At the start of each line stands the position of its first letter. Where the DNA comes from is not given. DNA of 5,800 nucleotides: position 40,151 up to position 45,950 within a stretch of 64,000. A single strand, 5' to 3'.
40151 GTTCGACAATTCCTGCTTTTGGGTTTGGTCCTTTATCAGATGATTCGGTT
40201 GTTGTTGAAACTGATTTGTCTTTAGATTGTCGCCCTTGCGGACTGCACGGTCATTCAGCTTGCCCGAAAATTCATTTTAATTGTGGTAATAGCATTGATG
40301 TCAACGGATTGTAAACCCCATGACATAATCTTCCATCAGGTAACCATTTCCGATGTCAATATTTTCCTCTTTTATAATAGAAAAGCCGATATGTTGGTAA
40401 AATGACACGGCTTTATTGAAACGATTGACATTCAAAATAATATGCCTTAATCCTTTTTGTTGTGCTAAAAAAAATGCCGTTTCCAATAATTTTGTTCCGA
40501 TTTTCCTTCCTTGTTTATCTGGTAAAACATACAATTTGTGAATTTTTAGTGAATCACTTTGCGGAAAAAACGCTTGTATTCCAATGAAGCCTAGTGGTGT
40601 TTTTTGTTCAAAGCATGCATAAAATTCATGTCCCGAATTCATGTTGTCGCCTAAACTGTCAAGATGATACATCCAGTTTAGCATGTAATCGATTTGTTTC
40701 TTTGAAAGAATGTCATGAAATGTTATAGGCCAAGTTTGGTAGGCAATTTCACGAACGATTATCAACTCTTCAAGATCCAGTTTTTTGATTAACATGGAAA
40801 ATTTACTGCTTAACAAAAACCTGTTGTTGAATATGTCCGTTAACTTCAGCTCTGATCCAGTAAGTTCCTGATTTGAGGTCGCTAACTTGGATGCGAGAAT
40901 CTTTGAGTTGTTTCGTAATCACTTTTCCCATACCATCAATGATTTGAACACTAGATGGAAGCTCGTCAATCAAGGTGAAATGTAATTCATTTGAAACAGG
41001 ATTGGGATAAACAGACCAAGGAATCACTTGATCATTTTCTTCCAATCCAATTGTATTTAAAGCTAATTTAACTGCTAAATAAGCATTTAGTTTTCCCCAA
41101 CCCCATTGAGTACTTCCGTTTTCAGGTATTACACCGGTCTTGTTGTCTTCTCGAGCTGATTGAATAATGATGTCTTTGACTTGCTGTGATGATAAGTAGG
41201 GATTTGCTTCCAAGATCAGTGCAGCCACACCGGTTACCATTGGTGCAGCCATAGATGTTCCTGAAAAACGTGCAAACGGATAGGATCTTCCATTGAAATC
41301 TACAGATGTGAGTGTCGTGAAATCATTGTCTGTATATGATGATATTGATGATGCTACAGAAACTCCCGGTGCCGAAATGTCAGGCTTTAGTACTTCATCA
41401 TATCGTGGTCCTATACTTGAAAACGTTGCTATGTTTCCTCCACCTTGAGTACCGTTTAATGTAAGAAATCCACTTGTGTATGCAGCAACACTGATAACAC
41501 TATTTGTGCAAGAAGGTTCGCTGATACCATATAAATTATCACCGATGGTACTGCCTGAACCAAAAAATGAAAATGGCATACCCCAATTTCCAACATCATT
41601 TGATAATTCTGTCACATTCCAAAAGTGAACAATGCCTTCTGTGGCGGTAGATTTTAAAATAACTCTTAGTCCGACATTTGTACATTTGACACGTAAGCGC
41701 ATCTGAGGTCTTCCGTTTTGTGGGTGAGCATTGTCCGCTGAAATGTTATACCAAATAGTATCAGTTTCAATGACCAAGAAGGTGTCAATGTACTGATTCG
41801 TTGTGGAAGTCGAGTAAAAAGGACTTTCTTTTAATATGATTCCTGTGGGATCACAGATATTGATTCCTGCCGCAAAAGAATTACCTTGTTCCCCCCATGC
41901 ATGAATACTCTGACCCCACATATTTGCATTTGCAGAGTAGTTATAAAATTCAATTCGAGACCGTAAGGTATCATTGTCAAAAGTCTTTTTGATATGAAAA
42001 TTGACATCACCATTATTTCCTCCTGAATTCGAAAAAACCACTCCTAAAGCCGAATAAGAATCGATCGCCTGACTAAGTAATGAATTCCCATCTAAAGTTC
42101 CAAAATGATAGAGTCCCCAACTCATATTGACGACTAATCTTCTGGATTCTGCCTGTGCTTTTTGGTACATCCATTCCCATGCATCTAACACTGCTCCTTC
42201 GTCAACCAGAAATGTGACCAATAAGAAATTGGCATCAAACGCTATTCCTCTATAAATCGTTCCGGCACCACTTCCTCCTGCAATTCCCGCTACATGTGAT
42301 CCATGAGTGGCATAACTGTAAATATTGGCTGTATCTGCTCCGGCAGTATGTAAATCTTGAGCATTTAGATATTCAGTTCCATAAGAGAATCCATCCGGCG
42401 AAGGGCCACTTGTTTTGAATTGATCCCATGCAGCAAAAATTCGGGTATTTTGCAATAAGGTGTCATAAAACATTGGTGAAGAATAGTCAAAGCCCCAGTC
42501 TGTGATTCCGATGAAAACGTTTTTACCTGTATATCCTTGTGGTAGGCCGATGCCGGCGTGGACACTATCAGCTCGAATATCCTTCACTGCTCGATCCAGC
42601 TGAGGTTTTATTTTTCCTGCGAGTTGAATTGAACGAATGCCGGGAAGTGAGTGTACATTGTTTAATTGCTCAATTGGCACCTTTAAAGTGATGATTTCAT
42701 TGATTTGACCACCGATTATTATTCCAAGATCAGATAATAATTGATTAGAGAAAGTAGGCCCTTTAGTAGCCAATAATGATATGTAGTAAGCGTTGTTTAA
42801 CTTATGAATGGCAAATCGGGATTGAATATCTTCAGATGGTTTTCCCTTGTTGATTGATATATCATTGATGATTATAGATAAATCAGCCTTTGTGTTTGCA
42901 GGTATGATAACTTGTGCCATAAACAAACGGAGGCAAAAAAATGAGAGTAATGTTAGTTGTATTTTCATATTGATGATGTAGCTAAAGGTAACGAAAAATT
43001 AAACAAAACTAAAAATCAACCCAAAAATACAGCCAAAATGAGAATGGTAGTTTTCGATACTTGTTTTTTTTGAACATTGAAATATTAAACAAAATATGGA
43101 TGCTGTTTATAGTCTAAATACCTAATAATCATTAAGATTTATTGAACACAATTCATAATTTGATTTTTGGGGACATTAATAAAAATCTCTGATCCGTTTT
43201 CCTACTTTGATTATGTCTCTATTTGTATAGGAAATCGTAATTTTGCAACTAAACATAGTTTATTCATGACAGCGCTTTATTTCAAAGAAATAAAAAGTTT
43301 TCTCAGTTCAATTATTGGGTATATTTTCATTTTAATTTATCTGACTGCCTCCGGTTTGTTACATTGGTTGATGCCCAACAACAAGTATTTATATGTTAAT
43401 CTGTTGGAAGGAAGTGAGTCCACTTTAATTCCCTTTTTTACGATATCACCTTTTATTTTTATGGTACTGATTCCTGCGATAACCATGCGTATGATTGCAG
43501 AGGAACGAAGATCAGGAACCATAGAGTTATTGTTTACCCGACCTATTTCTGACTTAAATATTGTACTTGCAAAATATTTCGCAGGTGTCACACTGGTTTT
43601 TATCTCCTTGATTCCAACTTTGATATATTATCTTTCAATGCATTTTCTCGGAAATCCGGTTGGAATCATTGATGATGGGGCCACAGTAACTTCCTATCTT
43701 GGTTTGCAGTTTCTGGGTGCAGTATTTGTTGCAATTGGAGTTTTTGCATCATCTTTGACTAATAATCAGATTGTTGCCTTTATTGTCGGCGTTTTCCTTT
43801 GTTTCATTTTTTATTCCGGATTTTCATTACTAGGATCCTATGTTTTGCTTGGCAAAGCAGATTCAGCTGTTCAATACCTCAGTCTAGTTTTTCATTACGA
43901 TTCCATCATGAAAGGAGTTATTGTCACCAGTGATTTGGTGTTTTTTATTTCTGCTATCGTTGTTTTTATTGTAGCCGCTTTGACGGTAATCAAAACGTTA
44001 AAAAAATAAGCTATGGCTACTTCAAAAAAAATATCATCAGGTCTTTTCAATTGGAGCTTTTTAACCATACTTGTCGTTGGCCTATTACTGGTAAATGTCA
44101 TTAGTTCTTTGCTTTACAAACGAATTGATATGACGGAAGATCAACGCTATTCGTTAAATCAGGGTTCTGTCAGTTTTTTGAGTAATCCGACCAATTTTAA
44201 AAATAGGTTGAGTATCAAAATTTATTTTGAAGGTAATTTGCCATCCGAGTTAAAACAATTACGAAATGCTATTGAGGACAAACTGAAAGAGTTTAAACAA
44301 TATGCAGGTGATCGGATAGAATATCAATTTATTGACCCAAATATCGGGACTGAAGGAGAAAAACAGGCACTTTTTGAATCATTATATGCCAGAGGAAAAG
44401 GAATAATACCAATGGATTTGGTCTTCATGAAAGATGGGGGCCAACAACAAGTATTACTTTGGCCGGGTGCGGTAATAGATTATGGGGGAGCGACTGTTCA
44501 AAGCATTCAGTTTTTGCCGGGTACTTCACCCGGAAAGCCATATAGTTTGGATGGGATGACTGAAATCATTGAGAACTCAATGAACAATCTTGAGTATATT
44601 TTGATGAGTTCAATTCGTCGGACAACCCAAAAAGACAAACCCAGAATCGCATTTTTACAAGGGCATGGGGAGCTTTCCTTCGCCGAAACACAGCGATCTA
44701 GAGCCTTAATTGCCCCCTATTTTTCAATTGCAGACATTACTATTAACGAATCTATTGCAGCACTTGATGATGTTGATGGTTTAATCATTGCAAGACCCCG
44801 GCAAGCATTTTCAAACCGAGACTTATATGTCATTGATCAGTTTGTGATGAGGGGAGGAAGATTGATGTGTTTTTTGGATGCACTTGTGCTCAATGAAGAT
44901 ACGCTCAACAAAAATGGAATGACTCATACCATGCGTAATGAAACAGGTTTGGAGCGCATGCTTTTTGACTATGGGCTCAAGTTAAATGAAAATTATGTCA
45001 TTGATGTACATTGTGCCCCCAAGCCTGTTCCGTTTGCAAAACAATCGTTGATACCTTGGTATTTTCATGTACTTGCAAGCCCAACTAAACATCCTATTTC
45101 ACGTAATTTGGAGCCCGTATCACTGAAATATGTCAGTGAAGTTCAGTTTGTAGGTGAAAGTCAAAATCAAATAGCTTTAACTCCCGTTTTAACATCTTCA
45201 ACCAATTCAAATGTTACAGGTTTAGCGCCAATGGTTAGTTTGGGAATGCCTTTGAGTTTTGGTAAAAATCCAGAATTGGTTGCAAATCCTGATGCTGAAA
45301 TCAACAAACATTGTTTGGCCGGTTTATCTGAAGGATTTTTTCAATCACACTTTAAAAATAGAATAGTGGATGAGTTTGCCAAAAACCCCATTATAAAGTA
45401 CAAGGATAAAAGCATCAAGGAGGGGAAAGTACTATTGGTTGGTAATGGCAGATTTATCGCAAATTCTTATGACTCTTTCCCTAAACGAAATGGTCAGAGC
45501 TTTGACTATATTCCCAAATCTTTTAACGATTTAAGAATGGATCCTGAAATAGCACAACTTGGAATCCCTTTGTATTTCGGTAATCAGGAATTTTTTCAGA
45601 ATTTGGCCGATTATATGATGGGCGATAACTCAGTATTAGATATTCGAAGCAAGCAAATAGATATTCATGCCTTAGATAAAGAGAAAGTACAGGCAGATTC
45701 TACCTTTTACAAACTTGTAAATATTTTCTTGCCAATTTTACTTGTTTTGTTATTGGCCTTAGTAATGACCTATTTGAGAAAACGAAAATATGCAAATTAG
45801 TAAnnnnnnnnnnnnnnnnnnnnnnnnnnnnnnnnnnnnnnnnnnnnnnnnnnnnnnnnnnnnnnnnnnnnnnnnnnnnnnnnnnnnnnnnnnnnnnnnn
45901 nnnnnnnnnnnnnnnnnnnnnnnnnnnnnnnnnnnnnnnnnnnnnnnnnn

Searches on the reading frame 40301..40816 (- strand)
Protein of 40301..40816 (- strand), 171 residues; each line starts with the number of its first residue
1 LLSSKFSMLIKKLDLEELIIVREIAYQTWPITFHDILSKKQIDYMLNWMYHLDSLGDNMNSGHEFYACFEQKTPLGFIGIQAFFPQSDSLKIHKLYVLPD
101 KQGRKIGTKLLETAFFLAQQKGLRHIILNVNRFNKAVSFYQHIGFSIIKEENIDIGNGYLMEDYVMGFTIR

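Call 18: search_protein_families(library=pfam, proteins=[window:40301-40816:-], max_evalue=0.0001)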
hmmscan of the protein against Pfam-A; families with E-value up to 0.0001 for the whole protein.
window:40301-40816:- (171 aa): 3 families
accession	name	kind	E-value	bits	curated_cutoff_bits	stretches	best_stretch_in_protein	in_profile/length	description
PF13508.13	Acetyltransf_7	-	5.1e-14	52.8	27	1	62-146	2-83/84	Acetyltransferase (GNAT) domain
PF00583.31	Acetyltransf_1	-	7.7e-14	52.4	20.7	1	48-145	27-116/116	Acetyltransferase (GNAT) family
PF13673.13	Acetyltransf_10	-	7.9e-14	52.2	23.6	1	53-152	20-114/128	Acetyltransferase (GNAT) domain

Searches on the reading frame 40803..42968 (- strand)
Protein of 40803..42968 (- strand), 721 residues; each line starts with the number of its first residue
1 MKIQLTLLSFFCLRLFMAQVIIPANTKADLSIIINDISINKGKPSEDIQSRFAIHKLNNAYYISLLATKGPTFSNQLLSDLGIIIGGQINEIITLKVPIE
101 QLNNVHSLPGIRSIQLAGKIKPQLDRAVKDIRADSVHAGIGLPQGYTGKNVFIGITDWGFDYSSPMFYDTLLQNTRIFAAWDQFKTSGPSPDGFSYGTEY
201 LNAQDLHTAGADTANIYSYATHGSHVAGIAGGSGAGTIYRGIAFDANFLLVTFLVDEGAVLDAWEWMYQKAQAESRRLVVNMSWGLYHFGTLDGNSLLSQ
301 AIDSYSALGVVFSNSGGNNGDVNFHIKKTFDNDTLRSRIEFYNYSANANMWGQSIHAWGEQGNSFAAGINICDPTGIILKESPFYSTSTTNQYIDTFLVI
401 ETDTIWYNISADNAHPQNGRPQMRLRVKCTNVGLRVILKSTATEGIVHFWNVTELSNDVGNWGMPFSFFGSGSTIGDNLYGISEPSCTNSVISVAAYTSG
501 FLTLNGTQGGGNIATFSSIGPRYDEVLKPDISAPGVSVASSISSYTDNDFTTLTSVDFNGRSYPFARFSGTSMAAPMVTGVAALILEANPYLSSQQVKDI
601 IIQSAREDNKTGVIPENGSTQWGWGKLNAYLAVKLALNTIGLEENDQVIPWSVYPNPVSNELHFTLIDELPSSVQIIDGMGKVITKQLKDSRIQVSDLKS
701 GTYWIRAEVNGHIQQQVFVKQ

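Call 18: search_protein_families(library=pfam, proteins=[window:40803-42968:-], max_evalue=0.0001)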
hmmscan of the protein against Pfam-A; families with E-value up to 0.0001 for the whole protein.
window:40803-42968:- (721 aa): 2 families
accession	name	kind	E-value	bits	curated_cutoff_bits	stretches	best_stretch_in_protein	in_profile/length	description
PF00082.27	Peptidase_S8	-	1.4e-43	149.7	21.8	2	476-609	158-277/288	Subtilase family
PF18962.6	Por_Secre_tail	-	1.6e-09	38.3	27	1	653-712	1-67/75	Secretion system C-terminal sorting domain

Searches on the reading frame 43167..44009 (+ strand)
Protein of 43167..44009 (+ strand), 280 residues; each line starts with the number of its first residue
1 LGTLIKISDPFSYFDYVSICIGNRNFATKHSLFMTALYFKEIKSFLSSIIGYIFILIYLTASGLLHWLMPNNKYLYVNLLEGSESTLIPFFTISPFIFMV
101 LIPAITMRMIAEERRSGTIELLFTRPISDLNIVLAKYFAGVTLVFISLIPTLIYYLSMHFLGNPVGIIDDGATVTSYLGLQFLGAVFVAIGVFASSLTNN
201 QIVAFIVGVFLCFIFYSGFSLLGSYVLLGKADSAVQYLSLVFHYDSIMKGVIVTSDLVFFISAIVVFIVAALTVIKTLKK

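Call 18: search_protein_families(library=pfam, proteins=[window:43167-44009:+], max_evalue=0.0001)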
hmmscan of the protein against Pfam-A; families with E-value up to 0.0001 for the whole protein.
window:43167-44009:+ (280 aa): 4 families
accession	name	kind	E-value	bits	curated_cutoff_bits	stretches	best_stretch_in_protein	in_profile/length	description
PF12679.13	ABC2_membrane_2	-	9.6e-12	45.2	27.2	1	84-274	72-242/283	ABC-2 family transporter protein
PF12698.13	ABC2_membrane_3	-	3.5e-09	36.7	31.6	1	82-242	159-306/347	ABC-2 family transporter protein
PF12730.13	ABC2_membrane_4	-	2.6e-07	31.2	27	1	54-213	20-177/179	ABC-2 family transporter protein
PF13346.12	ABC2_membrane_5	-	7.4e-07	29.3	25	1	96-267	39-189/205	ABC-2 family transporter protein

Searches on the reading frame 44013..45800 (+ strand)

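Call 18: search_protein_families(library=pfam, proteins=[window:44013-45800:+], max_evalue=0.0001)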
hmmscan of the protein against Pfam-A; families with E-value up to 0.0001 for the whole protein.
window:44013-45800:+ (595 aa): 2 families
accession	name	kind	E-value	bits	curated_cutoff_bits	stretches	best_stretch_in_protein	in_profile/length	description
PF09822.16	ABC_transp_aux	-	3.3e-51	174.7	34.7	1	209-497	1-279/288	ABC-type uncharacterized transport system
PF23357.1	DUF7088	-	5.9e-21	75.1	27.8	1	42-155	1-104/105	Domain of unknown function (DUF7088)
